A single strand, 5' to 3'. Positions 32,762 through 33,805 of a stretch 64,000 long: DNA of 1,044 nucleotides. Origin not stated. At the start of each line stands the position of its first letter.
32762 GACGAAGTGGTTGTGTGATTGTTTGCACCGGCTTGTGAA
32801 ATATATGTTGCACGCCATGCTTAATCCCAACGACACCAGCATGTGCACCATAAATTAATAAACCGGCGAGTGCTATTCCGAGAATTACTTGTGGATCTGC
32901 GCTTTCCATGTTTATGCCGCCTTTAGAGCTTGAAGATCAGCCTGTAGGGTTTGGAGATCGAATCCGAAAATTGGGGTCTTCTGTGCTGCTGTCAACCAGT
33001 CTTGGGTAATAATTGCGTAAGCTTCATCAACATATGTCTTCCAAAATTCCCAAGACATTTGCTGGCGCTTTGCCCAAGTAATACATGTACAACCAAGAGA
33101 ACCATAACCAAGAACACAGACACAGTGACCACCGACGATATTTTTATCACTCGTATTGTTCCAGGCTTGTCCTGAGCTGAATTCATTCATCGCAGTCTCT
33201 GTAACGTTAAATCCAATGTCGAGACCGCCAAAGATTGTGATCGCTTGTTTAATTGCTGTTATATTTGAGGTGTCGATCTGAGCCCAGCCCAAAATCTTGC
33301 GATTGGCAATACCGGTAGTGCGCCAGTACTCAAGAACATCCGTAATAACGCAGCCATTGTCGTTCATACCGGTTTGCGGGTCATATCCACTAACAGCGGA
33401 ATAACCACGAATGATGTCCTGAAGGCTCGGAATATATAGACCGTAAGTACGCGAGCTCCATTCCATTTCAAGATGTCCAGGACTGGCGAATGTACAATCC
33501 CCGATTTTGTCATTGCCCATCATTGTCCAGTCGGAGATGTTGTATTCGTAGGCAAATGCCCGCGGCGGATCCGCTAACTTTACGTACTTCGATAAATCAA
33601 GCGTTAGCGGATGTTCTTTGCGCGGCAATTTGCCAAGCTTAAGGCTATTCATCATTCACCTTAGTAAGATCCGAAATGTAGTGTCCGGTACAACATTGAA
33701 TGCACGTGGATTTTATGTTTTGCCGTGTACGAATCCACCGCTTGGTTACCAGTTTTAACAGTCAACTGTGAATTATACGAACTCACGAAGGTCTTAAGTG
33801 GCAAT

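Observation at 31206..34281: Lysis-plus cassette: M15 endolysin followed by secreted FN3 protein, papain-like cysteine peptidase and lipoprotein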

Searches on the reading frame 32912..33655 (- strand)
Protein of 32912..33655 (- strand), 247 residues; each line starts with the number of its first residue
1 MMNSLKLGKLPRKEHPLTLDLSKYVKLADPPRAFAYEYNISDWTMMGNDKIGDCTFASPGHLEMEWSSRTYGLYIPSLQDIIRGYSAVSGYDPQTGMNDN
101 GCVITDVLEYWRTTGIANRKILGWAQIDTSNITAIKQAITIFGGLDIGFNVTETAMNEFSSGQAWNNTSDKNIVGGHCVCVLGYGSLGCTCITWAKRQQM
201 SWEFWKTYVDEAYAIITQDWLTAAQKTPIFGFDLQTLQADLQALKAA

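Call 4: search_protein_families(library=pfam, proteins=[window:32912-33655:-], max_evalue=0.1)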
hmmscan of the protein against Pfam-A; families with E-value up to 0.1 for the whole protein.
window:32912-33655:- (247 aa): 1 family
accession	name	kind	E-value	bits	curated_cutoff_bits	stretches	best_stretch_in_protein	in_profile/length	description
PF00112.29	Peptidase_C1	-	0.011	16.2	20.7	1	119-190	111-180/220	Papain family cysteine protease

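Call 5: search_protein_families(library=phrogs, proteins=[window:32912-33655:-], max_evalue=0.01)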
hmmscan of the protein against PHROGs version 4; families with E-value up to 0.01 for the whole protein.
window:32912-33655:- (247 aa): 1 family
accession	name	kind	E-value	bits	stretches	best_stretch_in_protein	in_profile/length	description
phrog_19005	-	unknown function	7.6e-31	108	1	5-245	3-256/260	-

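Call 6: search_solved_structures(query=window:32912-33655:-, max_evalue=10, show_alignments=2)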
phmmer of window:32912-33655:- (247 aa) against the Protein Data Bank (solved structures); distinct sequences matched with E-value up to 10: 16.
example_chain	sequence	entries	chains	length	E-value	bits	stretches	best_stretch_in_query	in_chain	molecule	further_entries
8v57_A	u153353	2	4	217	0.0012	21.6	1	118-216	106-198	Cathepsin K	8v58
5t6u_A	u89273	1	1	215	0.0012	21.5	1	118-216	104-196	Cathepsin K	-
6bki_A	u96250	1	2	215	0.0014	21.3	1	117-216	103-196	Cathepsin K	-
1vsn_A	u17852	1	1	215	0.019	17.6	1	112-187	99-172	Cathepsin K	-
2f7d_A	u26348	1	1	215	0.047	16.3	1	112-186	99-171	Cathepsin K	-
3h7d_A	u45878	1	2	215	0.059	16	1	113-186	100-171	Cathepsin K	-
3ovz_A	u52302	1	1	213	0.089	15.4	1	113-186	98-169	Cathepsin K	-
1snk_A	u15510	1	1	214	0.09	15.4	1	113-186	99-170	Cathepsin K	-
9g6a_A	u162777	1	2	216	0.09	15.4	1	113-186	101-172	Cathepsin K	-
1atk_A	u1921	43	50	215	0.09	15.4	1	113-186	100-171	CATHEPSIN K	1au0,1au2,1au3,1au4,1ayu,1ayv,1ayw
6qlm_A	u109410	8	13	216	0.09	15.4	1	113-186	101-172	Cathepsin K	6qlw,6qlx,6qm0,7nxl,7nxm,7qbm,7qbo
1u9v_A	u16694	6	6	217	0.091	15.4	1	113-186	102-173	Cathepsin K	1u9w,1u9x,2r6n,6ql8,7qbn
5tdi_A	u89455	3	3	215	0.11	15.1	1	113-186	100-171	Cathepsin K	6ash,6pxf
5j94_A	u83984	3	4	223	0.13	14.8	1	113-186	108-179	Cathepsin K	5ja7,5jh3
1by8_A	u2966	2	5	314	0.18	14.4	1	113-186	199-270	PROTEIN (PROCATHEPSIN K)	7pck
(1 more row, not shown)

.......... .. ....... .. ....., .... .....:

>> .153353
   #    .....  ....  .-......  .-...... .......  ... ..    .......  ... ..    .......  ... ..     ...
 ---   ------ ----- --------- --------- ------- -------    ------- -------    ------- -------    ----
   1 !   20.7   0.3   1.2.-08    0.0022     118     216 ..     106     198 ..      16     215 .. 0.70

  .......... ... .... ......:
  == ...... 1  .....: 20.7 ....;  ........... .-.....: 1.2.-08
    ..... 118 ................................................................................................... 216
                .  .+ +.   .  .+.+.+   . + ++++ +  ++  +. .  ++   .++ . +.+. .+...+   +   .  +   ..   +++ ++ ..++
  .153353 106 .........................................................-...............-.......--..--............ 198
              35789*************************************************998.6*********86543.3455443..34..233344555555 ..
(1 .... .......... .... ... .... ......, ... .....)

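Call 8: search_dna_similar(query=window:32912-33655:-, collection=phages, mode=protein, max_evalue=0.001, max_rows=30)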
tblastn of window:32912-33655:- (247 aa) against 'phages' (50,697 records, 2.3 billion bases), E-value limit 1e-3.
Records with a match: 4; places in all: 4; records where one place covers at least 80% of the query: 3.
Best place of each record, by identity: <60% 4.
By first word of the organism name: Komagataeibacter 3; Caudoviricetes 1.
By host as written in the record: - 1; Komagataeibacter xylinus NBRC 13772 1; Komagataeibacter xylinus NBRC 13773 1; Komagataeibacter maltaceti NBRC 14815 1.
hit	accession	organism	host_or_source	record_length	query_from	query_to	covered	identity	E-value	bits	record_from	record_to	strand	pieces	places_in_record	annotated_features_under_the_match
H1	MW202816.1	Caudoviricetes sp.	Manatee Spring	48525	5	224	89%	31.7%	1e-29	122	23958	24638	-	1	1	cysteine protease and beta | N-acetylmuramoyl-L-alanine amidase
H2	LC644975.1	Komagataeibacter phage phiKX1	Komagataeibacter xylinus NBRC 13772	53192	1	228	92%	23.7%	2e-8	60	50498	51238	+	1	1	hypothetical protein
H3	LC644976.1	Komagataeibacter phage phiKX2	Komagataeibacter xylinus NBRC 13773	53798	6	228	90%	23.8%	2e-7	57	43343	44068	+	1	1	hypothetical protein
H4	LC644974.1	Komagataeibacter phage phiKM1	Komagataeibacter maltaceti NBRC 14815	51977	45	215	69%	24.1%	5e-6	53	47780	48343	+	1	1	hypothetical protein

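Call 9: get_annotated_region(hit=H1, flank=6000)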
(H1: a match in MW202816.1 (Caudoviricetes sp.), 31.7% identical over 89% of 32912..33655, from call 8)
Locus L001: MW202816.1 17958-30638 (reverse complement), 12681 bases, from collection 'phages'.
description: Myoviridae sp. isolate ctsHD2, complete genome.
organism: Caudoviricetes sp. (NCBI taxid 2832643)
taxonomy: Viruses; Duplodnaviria; Heunggongvirae; Uroviricota; Caudoviricetes
host: -; source: Manatee Spring; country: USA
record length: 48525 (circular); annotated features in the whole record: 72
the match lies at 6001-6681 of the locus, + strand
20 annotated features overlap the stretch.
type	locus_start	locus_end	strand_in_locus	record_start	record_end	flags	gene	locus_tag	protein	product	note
CDS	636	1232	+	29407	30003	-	-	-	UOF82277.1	phage baseplate component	-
CDS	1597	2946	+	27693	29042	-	-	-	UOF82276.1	baseplate wedge protein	-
CDS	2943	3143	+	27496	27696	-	-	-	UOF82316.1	hypothetical protein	-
CDS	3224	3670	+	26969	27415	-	-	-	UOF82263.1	coil containing protein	-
CDS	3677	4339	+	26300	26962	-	-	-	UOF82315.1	hypothetical protein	-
CDS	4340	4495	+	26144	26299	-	-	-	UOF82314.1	hypothetical protein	-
CDS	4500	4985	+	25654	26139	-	-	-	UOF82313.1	hypothetical protein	-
CDS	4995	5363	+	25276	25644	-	-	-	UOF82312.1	hypothetical protein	-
CDS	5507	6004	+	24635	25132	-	-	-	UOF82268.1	N-acetylmuramoyl-L-alanine amidase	-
CDS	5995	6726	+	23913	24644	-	-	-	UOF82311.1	cysteine protease and beta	-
CDS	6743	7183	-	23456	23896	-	-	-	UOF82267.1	deoxycytidylate deaminase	-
CDS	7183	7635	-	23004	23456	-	-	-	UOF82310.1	hypothetical protein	-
CDS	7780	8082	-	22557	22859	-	-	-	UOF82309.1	hypothetical protein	-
CDS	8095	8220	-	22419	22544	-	-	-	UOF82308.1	hypothetical protein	-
CDS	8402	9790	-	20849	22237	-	-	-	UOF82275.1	archeal DNA polymerase iI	-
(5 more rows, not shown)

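Call 10: get_annotated_region(hit=H2, flank=5000)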
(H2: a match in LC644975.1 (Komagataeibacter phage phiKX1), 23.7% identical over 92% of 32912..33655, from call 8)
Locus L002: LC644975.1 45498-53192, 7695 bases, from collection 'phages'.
description: Komagataeibacter phage phiKX1 DNA, complete genome.
organism: Komagataeibacter phage phiKX1 (NCBI taxid 2860315)
taxonomy: Viruses; Duplodnaviria; Heunggongvirae; Uroviricota; Caudoviricetes
host: Komagataeibacter xylinus NBRC 13772; source: -; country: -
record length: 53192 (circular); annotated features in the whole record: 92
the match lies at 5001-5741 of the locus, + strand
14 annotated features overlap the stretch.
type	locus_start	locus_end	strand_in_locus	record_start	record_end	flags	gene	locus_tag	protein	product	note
CDS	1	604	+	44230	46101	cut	-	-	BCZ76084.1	hypothetical protein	PhiKX1_790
CDS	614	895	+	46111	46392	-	-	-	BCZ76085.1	hypothetical protein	PhiKX1_800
CDS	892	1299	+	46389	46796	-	-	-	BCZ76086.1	phage protein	PhiKX1_810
CDS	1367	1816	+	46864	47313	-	-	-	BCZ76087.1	hypothetical protein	PhiKX1_820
CDS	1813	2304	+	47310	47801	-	-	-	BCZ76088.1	hypothetical protein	PhiKX1_830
CDS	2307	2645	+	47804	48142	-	-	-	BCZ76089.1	hypothetical protein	PhiKX1_840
CDS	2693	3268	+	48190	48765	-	-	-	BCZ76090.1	hypothetical protein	PhiKX1_850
CDS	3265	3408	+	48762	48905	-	-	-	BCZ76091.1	hypothetical protein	PhiKX1_860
CDS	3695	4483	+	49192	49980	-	-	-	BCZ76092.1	hypothetical protein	PhiKX1_870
CDS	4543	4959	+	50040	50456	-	-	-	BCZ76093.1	hypothetical protein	PhiKX1_880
CDS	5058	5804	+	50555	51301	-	-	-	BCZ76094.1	hypothetical protein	PhiKX1_890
CDS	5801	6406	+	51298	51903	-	-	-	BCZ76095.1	hypothetical protein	PhiKX1_900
CDS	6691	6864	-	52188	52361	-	-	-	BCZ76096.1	hypothetical protein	PhiKX1_910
tRNA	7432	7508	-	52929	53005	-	-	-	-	tRNA-Met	PhiKX1_t010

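Call 11: find_homologous_proteins(query=window:32912-33655:-, max_evalue=0.001)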
Query window:32912-33655:- (247 aa): 359 proteins with E <= 0.001 among 599 candidates; the best 120 are listed.
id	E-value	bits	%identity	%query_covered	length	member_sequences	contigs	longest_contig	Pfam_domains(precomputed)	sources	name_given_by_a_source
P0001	1.9e-168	576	100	100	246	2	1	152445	-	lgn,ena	-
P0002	2.9e-104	366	64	100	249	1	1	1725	-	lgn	-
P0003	1.9e-101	357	65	98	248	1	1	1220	-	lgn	-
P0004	1.3e-100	354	63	99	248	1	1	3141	-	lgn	-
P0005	4.8e-100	352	62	98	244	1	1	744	-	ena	-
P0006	6.7e-100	352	64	98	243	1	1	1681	-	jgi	jgi:hypothetical protein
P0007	8.5e-100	351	62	98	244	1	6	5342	-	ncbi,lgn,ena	-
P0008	5.8e-98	345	62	97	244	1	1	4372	-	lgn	-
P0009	3.1e-95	336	60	92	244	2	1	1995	-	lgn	-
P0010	1.0e-93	331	59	99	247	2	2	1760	-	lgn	-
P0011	1.3e-93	331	59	91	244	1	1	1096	-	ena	-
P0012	1.4e-90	321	58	97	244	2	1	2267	-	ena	-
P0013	1.2e-88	315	66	82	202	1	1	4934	-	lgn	-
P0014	2.3e-88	314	56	92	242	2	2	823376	-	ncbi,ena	-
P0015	2.5e-83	297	57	98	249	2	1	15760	-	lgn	-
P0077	2.5e-59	219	46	100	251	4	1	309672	-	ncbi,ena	-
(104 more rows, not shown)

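Call 14: find_encoding_contigs(protein=P0001, flank=10000, max_places=3)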
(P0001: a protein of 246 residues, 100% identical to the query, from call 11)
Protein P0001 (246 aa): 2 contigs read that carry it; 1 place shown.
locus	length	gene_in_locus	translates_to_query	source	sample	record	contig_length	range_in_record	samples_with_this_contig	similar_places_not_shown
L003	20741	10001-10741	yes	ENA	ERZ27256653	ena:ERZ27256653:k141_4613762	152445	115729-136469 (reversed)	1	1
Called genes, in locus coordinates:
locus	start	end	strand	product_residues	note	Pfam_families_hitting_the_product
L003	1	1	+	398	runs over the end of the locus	PF20223:DUF6582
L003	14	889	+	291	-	-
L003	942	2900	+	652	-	-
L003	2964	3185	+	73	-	-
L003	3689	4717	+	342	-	PF13524:Glyco_trans_1_2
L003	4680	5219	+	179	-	PF13578:Methyltransf_24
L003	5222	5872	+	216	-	PF05050:Methyltransf_21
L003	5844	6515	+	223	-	PF00535:Glycos_transf_2 (weak)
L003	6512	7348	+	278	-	PF00535:Glycos_transf_2 (weak)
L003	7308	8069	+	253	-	PF14243:R2K_3, PF18299:R2K_2 (weak)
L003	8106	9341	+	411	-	PF03721:UDPG_MGDP_dh_N, PF00984:UDPG_MGDP_dh, PF03720:UDPG_MGDP_dh_C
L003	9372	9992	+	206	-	-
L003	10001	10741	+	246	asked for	-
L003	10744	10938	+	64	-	-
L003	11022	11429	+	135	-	-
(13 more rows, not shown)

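Call 15: find_encoding_contigs(protein=P0014, flank=8000, max_places=2)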
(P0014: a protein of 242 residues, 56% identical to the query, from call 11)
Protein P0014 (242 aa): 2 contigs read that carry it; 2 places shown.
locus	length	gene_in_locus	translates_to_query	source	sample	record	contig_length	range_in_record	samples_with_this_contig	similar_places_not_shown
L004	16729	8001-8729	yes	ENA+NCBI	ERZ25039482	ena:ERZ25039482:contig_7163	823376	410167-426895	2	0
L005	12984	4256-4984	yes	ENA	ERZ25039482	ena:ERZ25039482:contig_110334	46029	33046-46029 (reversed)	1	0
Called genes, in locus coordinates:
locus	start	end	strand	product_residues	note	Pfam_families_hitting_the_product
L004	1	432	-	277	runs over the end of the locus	PF01061:ABC2_membrane, PF12698:ABC2_membrane_3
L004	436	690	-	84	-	-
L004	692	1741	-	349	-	PF00005:ABC_tran, PF13304:AAA_21 (weak), PF13732:DrrA1-3_C (weak)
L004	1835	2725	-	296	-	PF02628:COX15-CtaA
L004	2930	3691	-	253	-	PF13715:CarbopepD_reg_2 (weak), PF13620:CarboxypepD_reg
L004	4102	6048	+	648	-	-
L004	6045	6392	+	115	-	-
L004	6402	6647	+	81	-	-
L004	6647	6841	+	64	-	-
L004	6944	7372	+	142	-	PF07486:Hydrolase_2 (weak)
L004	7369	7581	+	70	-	-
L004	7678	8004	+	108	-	-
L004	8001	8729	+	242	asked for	-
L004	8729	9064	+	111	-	-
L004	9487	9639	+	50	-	-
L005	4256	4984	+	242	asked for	-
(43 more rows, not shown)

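Call 16: find_encoding_contigs(protein=P0077, flank=8000, max_places=2)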
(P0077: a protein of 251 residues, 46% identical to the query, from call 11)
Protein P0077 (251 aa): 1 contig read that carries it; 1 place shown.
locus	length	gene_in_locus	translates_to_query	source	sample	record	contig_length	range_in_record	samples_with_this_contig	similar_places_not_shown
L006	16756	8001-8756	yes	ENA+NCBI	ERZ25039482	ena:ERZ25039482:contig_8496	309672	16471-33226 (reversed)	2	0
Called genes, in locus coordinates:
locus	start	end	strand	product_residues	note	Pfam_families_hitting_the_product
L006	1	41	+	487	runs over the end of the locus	-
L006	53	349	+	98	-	-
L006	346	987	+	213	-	PF00535:Glycos_transf_2, PF13641:Glyco_tranf_2_3 (weak)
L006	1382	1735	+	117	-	-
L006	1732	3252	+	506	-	-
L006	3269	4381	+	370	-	PF05345:He_PIG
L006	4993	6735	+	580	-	-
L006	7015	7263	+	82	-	PF00847:AP2 (weak)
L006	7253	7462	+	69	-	PF00196:GerE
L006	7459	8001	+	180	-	-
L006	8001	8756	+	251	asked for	-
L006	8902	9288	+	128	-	-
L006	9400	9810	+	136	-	PF07486:Hydrolase_2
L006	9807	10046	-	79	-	-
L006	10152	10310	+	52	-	PF21983:NikA-like (weak)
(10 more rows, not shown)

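Call 18: search_protein_families(library=ncbifam, proteins=[window:32912-33655:-], max_evalue=0.1)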
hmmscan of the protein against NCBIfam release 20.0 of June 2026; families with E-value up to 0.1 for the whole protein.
window:32912-33655:- (247 aa): 0 families

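Call 19: find_related_loci(query=A1, collection=genome_contigs, flank=8000)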
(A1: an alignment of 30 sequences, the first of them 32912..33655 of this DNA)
Query A1 (247 aa) in genome_contigs; peptide patterns used: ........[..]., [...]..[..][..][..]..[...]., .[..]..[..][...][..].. (x = any residue, [..] = any of these).
600 stretches matched a pattern (row limit reached: there are more); 349 encode a relative of the query (tblastn E <= 1e-3); the best 80 are kept; 80 distinct loci.
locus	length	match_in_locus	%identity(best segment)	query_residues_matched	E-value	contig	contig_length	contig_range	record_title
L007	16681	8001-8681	56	5-231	3e-85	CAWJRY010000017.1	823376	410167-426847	MAG: uncultured Acidobacteriaceae bacterium isolate MFD01633.bin.1.241 genome assembly, contig: contig_7163, whole genom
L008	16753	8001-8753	46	1-246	3e-64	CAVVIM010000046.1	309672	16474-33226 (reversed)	MAG: uncultured Alphaproteobacteria bacterium isolate MFD01633.bin.1.206 genome assembly, contig: contig_8496, whole gen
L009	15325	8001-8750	47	3-246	2e-63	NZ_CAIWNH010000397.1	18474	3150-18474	MAG: uncultured Mucilaginibacter sp. isolate YR_bin-2518, whole genome shotgun sequence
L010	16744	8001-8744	44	3-244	9e-63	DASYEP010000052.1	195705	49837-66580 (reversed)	MAG TPA_asm: Mucilaginibacter sp. isolate SMAG_U4990 k141_2790543, whole genome shotgun sequence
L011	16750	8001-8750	46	3-246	2e-62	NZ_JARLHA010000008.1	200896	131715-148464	MAG: Mucilaginibacter sp. isolate MAG_BO124 MetaBAT2_Bin_124_Oxic_k141_350499, whole genome shotgun sequence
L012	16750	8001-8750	44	5-245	3e-62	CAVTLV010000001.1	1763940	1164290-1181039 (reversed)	MAG: uncultured Acidobacteriota bacterium isolate MFD05705.bin.1.239 genome assembly, contig: contig_11104, whole genome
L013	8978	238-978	43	3-245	4e-61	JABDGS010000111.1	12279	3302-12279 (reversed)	MAG: Bacteroidetes bacterium isolate BWOrgHeat_Nextera47_MAG5 3300021020.a:Ga0206931_1238, whole genome shotgun sequence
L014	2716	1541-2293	44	3-247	3e-60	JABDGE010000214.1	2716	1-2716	MAG: Bacteroidetes bacterium isolate BWOrgControl_Nextera16_MAG5 3300021002.a:Ga0206808_1568, whole genome shotgun seque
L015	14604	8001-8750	43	5-245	9e-60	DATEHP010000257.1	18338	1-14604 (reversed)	MAG TPA_asm: Candidatus Sulfotelmatobacter sp. isolate SMAG_U8814 k141_1652232, whole genome shotgun sequence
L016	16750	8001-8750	43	5-245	6e-59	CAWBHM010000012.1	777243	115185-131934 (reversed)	MAG: uncultured Acidobacteriaceae bacterium isolate MFD06714.bin.2.161 genome assembly, contig: contig_31239, whole geno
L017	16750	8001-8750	44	5-245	5e-59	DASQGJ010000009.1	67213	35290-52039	MAG TPA_asm: Candidatus Dormiibacterota bacterium isolate SMAG_U11803 k141_106968, whole genome shotgun sequence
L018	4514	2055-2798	40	2-244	9e-59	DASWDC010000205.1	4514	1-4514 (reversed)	MAG TPA_asm: Actinomycetota bacterium isolate SMAG_U2725 k141_945607, whole genome shotgun sequence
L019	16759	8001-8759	43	3-245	1e-58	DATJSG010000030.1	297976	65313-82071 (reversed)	MAG TPA_asm: Terriglobales bacterium isolate SMAG_U14987 k141_380534, whole genome shotgun sequence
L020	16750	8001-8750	43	5-245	1e-58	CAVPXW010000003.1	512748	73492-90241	MAG: uncultured Acidobacteriota bacterium isolate MFD01872.bin.2.56 genome assembly, contig: contig_104302, whole genome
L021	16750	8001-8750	42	5-245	8e-59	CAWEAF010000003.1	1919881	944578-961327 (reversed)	MAG: uncultured Acidobacteriota bacterium isolate MFD05705.bin.1.153 genome assembly, contig: contig_22516, whole genome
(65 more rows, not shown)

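Call 20: predict_structure(alignment_id=A1)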
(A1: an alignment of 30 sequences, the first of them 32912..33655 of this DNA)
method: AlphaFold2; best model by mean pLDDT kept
length: 247 residues; sequences in the alignment: 30
mean_pLDDT: 93.5   pTM: 0.91
mean pLDDT of the five models: 93.5, 93.3, 92.0, 89.8, 88.9
residues with pLDDT >= 90: 200; 70-90: 44; 50-70: 1; < 50: 2
segments of 3 or more residues with pLDDT < 50: none
pLDDT, mean of each block of 10 residues (from residue 1): 76 97 89 88 88 93 90 92 96 94 98 94 98 96 96 97 97 97 97 96 98 95 90 95 93
secondary structure, 60 per line:
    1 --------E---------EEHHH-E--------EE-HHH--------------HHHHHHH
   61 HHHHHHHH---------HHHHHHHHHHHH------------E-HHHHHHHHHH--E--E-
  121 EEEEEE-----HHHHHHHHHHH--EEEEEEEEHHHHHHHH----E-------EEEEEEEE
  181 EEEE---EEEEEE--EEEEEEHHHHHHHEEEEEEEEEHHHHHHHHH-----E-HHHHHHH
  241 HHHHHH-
elements in order: H54-68 H78-89 H104-113 E121-126 H132-142 E145-152 H153-160 E173-184 E188-193 E196-201 H202-208 E209-217 H218-226 H234-246
